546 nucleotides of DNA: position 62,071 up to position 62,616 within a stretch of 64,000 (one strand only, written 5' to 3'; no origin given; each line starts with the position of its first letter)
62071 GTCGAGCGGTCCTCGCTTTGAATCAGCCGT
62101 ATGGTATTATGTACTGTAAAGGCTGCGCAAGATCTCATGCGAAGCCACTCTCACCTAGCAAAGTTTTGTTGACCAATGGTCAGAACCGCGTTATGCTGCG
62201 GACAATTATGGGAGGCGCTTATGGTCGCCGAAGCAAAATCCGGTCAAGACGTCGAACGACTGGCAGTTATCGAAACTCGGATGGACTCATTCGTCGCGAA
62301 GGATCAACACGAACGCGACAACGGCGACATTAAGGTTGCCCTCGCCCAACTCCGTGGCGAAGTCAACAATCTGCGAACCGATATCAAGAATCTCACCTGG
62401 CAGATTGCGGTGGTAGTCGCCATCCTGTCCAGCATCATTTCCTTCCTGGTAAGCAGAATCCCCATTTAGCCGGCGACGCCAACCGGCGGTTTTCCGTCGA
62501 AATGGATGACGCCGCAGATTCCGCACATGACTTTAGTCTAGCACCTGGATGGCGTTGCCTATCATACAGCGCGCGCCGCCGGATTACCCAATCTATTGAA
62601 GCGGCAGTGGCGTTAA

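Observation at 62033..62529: The asnB start codon region is duplicated around a ~420-bp cargo carrying a promoter and a small membrane/coiled-coil gene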

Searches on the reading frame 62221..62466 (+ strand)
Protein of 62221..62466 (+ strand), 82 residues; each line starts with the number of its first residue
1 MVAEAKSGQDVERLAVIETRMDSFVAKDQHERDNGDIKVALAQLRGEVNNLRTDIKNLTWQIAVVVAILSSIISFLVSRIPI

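Call 6: search_protein_families(library=pfam, proteins=[window:62221-62466:+], max_evalue=1)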
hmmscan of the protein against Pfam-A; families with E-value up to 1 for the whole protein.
seq(82 aa): 6 families
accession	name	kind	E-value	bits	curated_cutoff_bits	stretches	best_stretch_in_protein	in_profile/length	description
PF04513.17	Baculo_PEP_C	-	0.031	14.8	38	1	42-74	81-113/140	Baculovirus polyhedron envelope protein, PEP, C terminus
PF18265.6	Nas2_N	-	0.062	13.7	23.2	1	25-65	34-73/79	Nas2 N_terminal domain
PF07798.16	CCDC90-like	-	0.092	13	33.5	1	19-55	37-74/175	Coiled-coil domain-containing protein 90-like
PF20570.3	DUF6779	-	0.11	13.5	28.1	1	25-59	57-91/108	Domain of unknown function (DUF6779)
PF10779.14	XhlA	-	0.11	13.1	34.7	1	12-74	4-64/67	Haemolysin XhlA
PF15960.10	DUF4763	-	0.26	10.9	30.1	1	17-55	188-226/236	Domain of unknown function (DUF4763)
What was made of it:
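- On XhlA (PF10779): 13.1 bits, E = 0.11 (call 6).
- Closest known: XhlA. Different: The window protein scores 13.1 bits against a cut-off of 34.7 (call 6).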

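Call 7: search_protein_families(library=phrogs, proteins=[window:62221-62466:+], max_evalue=1)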
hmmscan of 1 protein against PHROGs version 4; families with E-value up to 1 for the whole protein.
seq(82 aa): 8 families
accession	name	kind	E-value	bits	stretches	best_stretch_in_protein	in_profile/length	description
phrog_5820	-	unknown function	0.0024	18.6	1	24-75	114-159/200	-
phrog_1193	-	other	0.01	16.8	1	30-78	25-72/76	hemolysin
phrog_1766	-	tail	0.02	16.2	1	28-63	78-113/127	tail fiber protein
phrog_30868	-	unknown function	0.051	14.9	1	9-77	35-102/115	-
phrog_736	-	unknown function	0.088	13.9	1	11-58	47-92/112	-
phrog_19938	-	unknown function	0.13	12.9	1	17-47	20-47/55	-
phrog_5211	-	unknown function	0.18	13.1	1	13-73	9-70/112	-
phrog_937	-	other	0.42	12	1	11-57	10-54/115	hemolysin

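Call 13: find_encoding_contigs(protein=window:62221-62466:+, flank=6000, max_places=10)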
Protein seq(82 aa) (82 aa): 13 contigs read that carry it; 10 places shown.
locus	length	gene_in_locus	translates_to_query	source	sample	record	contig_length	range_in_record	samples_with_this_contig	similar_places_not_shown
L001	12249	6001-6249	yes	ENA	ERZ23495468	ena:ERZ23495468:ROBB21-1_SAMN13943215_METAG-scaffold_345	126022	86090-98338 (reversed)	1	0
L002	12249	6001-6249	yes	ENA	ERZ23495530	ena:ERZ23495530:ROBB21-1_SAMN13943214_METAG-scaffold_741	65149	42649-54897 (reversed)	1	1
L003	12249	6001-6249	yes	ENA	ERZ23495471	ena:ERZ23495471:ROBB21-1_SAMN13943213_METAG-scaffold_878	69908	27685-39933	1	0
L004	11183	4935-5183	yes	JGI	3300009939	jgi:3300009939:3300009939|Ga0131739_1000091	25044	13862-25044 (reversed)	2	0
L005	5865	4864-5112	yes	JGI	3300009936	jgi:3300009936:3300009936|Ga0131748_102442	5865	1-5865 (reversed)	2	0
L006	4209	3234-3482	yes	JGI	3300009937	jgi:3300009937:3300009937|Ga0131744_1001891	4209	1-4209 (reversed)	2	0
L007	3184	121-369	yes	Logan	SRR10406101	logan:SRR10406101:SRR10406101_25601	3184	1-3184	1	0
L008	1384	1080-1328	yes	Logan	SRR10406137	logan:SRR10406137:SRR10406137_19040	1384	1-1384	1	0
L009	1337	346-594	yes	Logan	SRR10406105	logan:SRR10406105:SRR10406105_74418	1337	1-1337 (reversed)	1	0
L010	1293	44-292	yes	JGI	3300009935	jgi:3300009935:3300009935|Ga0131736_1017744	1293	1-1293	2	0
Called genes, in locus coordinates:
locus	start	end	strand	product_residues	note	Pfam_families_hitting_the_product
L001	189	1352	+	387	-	PF01380:SIS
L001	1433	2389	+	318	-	PF07510:GmrSD_C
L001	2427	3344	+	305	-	PF00294:PfkB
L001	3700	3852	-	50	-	-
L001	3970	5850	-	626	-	PF13522:GATase_6, PF13537:GATase_7, PF00733:Asn_synthase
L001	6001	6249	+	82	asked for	-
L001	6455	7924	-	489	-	PF01425:Amidase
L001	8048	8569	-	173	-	-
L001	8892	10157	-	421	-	PF13458:Peripla_BP_6, PF01094:ANF_receptor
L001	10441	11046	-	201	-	PF01121:CoaE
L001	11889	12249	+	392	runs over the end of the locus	PF03237:Terminase_6N (weak), PF17289:Terminase_6C (weak)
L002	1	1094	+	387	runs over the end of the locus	PF01380:SIS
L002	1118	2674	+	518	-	PF07510:GmrSD_C, PF05901:Excalibur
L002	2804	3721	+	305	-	PF00294:PfkB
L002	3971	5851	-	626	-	PF13522:GATase_6, PF13537:GATase_7, PF00733:Asn_synthase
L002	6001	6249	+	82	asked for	-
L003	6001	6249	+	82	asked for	-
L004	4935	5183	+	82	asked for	-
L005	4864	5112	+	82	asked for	-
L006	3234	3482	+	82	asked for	-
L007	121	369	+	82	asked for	-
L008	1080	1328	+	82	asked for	-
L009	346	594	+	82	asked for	-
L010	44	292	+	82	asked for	-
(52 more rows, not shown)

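Call 18: find_homologous_proteins(query=window:62221-62466:+, max_evalue=10)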
Query seq(82 aa) (82 aa): 46 proteins with E <= 10 among 46 candidates.
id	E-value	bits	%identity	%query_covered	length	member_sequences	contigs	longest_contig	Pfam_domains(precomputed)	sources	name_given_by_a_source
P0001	3.6e-43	162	100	100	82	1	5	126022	-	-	-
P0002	5.4e-38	146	91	100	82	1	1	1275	-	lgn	-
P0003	1.1e-36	142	87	100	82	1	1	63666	-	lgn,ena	-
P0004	2.7e-36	140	85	100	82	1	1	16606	-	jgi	-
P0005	8.2e-36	139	84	100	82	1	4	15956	-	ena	-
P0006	1.1e-35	138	87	100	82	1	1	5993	-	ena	-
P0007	2.2e-35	137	83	100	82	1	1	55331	-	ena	-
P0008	2.9e-35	137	84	100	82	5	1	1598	-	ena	-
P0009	3.1e-35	137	87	100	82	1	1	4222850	-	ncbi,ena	-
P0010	5.0e-35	136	83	100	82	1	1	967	-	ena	-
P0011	1.2e-34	135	80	100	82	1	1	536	-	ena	-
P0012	1.6e-34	135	83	100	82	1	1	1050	-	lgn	-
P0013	2.0e-34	134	83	100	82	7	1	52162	-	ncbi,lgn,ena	-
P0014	2.2e-34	134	84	100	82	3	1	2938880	-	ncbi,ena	-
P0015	2.2e-34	134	80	100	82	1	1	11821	-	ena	-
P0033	4.5e-26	108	66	100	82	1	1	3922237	-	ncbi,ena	-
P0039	7.0e-24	101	68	100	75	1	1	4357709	-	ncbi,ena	-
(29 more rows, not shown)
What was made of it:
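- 62221..62469 (+): Conserved 82-aa protein with a coiled-coil N-terminal part and a C-terminal membrane helix (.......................). Function unknown. 46 homologues at 61-100% identity (call 18).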

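Call 21: find_encoding_contigs(protein=P0009, flank=3500, max_places=2)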
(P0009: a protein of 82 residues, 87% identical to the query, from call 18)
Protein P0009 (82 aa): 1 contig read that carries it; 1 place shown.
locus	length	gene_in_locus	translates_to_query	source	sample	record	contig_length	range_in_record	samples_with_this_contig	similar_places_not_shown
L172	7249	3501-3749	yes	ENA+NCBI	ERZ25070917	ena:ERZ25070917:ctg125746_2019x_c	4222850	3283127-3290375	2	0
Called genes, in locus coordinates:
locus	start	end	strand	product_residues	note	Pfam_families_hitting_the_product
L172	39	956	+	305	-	PF00294:PfkB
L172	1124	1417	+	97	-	PF13366:PDDEXK_3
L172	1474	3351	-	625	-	PF13522:GATase_6, PF13537:GATase_7, PF00733:Asn_synthase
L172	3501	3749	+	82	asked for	-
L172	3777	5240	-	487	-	PF01425:Amidase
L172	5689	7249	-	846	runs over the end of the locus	PF12704:MacB_PCD, PF02687:FtsX, PF12704:MacB_PCD, PF02687:FtsX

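Call 22: find_encoding_contigs(protein=P0014, flank=3500, max_places=2)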
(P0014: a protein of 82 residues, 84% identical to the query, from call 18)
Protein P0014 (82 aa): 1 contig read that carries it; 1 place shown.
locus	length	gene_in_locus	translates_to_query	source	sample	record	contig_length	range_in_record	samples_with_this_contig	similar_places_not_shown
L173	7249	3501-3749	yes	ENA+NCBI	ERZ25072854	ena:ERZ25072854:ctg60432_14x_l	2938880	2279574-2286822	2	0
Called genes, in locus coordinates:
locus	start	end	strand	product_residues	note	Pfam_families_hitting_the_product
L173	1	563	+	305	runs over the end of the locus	PF00294:PfkB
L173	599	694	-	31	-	-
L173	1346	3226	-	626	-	PF13522:GATase_6, PF13537:GATase_7, PF00733:Asn_synthase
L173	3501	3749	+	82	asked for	-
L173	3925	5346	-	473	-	PF01425:Amidase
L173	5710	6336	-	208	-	PF01121:CoaE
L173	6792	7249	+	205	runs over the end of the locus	-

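Call 23: find_encoding_contigs(protein=P0033, flank=3500, max_places=2)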
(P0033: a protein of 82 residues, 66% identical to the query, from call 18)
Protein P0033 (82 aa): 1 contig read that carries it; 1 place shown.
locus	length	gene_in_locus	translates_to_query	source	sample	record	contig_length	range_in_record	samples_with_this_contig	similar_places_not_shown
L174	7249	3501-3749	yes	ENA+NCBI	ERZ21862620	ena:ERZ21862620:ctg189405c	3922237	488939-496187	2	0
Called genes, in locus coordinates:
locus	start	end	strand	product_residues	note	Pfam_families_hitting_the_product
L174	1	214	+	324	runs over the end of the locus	PF08239:SH3_3 (weak), PF07510:GmrSD_C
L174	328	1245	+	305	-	PF00294:PfkB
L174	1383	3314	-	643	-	PF13522:GATase_6, PF13537:GATase_7, PF00733:Asn_synthase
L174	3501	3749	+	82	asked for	-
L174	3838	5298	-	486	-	PF01425:Amidase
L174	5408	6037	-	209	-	PF01121:CoaE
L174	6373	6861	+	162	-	-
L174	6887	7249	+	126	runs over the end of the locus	-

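Call 24: find_encoding_contigs(protein=P0039, flank=3500, max_places=2)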
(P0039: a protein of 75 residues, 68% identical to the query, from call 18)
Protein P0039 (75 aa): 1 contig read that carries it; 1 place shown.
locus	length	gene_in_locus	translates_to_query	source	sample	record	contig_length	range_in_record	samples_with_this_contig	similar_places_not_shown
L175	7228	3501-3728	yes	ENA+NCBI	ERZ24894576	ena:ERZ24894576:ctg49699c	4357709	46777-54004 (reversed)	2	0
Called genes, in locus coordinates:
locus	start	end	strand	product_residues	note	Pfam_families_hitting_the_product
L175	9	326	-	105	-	-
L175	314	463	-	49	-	-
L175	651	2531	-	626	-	PF13522:GATase_6, PF13537:GATase_7, PF00733:Asn_synthase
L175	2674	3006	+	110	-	PF13340:DUF4096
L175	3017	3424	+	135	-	PF01609:DDE_Tnp_1, PF13359:DDE_Tnp_4 (faint), PF13612:DDE_Tnp_1_3, PF13586:DDE_Tnp_1_2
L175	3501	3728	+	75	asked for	-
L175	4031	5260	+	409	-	PF01548:DEDD_Tnp_IS110, PF02371:Transposase_20 (weak)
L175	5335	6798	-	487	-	PF01425:Amidase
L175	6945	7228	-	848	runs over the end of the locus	PF12704:MacB_PCD, PF02687:FtsX, PF12704:MacB_PCD, PF02687:FtsX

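Call 27: find_encoding_contigs(protein=P0002, flank=3500, max_places=2)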
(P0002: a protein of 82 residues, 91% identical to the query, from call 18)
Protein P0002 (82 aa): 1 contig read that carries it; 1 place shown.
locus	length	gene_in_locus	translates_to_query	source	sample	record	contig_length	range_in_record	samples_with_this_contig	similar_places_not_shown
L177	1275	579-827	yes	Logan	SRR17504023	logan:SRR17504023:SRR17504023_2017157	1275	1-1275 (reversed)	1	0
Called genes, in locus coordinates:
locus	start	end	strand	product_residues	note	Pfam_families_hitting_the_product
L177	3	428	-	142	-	?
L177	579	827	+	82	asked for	-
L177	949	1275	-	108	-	?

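Call 28: find_encoding_contigs(protein=P0003, flank=3500, max_places=2)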
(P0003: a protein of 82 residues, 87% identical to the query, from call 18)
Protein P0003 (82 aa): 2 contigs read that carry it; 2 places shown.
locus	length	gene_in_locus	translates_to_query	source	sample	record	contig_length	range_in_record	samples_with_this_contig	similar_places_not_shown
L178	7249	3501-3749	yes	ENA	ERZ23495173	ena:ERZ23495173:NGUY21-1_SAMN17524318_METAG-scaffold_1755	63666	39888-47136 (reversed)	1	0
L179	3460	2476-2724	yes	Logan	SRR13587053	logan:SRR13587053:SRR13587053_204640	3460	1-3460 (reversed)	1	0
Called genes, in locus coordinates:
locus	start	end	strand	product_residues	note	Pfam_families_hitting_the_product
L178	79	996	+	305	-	PF00294:PfkB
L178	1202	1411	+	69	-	-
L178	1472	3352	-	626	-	PF13522:GATase_6, PF13537:GATase_7, PF00733:Asn_synthase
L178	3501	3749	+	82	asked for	-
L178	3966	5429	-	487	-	PF01425:Amidase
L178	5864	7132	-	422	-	PF13458:Peripla_BP_6, PF01094:ANF_receptor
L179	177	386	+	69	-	-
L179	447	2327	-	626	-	PF13522:GATase_6, PF13537:GATase_7, PF00733:Asn_synthase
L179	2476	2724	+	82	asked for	-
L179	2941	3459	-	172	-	?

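Call 29: find_encoding_contigs(protein=P0004, flank=3500, max_places=2)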
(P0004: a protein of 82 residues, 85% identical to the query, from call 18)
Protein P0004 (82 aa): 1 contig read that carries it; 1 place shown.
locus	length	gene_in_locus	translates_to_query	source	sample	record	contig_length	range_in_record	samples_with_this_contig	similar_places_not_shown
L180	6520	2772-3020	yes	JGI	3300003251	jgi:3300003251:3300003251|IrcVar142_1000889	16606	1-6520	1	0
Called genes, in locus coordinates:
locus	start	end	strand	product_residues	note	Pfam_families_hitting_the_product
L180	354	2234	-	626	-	PF13522:GATase_6, PF13537:GATase_7, PF00733:Asn_synthase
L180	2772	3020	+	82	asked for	-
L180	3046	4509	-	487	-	PF01425:Amidase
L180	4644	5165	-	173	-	-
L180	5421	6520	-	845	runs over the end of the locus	PF12704:MacB_PCD, PF02687:FtsX, PF12704:MacB_PCD, PF02687:FtsX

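Call 46: search_protein_families(library=pfam, alignment_id=A3, max_evalue=1)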
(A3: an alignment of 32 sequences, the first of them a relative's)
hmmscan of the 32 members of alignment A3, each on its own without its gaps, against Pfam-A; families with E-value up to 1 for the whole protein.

A. member 1, P0001 (82 aa): 6 families
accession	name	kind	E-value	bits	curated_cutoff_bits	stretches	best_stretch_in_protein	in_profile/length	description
PF04513.17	Baculo_PEP_C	-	0.031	14.8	38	1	42-74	81-113/140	Baculovirus polyhedron envelope protein, PEP, C terminus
PF18265.6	Nas2_N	-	0.062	13.7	23.2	1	25-65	34-73/79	Nas2 N_terminal domain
PF07798.16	CCDC90-like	-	0.092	13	33.5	1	19-55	37-74/175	Coiled-coil domain-containing protein 90-like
PF20570.3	DUF6779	-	0.11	13.5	28.1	1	25-59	57-91/108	Domain of unknown function (DUF6779)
PF10779.14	XhlA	-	0.11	13.1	34.7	1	12-74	4-64/67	Haemolysin XhlA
PF15960.10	DUF4763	-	0.26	10.9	30.1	1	17-55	188-226/236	Domain of unknown function (DUF4763)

B. families by the number of members that match (of 32 scanned): 31 families (the first 25 are shown)
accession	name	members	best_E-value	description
PF10779.14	XhlA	21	6.2e-05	Haemolysin XhlA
PF07798.16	CCDC90-like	18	0.00061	Coiled-coil domain-containing protein 90-like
PF10805.13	DUF2730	17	0.001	Protein of unknown function (DUF2730)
PF20570.3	DUF6779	17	0.013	Domain of unknown function (DUF6779)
PF15960.10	DUF4763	15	0.0065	Domain of unknown function (DUF4763)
PF04513.17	Baculo_PEP_C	9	0.0055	Baculovirus polyhedron envelope protein, PEP, C terminus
PF16888.10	YwqH-like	9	0.0075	YwqH-like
PF18265.6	Nas2_N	8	0.0041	Nas2 N_terminal domain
PF05377.16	FlaC_arch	7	0.023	Flagella accessory protein C (FlaC)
PF03286.19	Pox_Ag35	5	0.0025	Pox virus Ag35 surface protein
PF17561.7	TssO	4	0.0042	Type VI secretion system, TssO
PF17644.7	30K_MP_core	3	0.063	Jelly-roll domain of 30K viral movement proteins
PF10498.14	IFT57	2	0.0013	Intra-flagellar transport protein 57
PF14916.11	CCDC92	2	0.0064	Coiled-coil domain of unknown function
PF17111.11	PigL_N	2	0.052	Pigment biosynthesis cluster protein PigL N-terminal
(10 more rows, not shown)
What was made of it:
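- On XhlA (PF10779): The best family member reaches E = 6.2e-5 (call 46).
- Closest known: XhlA. Same: 21 of 32 family members give weak XhlA hits, best E = 6.2e-5 (call 46).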

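Call 47: search_solved_structures(query=A3, max_evalue=1)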
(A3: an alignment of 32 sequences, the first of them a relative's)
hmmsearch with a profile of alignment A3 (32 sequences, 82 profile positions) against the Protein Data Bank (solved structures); distinct sequences matched with E-value up to 1: 13.
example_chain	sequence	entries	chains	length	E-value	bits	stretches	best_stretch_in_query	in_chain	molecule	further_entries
8qae_A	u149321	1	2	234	0.035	17.4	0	32-63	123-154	sc-apCC-6-SLLA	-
8th8_S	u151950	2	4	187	0.15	15.4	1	9-62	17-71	Coiled-coil domain-containing protein 153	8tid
8a3k_UNK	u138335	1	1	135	0.17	15.2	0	38-63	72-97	sc-apCC-4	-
8b45_B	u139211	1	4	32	0.26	14.6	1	41-65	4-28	CC-Tri-(UbUc)4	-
9r1n_A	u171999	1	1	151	0.37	14.1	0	40-63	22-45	sc-apCC-4-DPH-2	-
4zry_B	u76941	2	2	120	0.38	14.1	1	25-63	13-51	Keratin, type II cytoskeletal 1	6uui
9rgy_A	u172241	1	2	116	0.42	13.9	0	41-65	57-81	sc-apCC3-CW-0NTT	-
9bqr_A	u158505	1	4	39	0.45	13.8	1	30-61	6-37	K6E/E8K Double Mutant of Cu-4SCC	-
6htl_A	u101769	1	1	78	0.66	13.3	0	41-73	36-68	Phosphoprotein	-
3tnu_B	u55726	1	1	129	0.73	13.2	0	26-64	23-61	Keratin, type II cytoskeletal 5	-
8vhs_A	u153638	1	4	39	0.9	12.9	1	31-61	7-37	Cu-4SCC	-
6xgt_E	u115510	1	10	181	0.92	12.8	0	23-74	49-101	Cyanate hydratase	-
6h9m_A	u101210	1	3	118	0.94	12.8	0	35-63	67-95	Coiled-coil domain-containing protein 90B, mitochondrial,General control protein GCN4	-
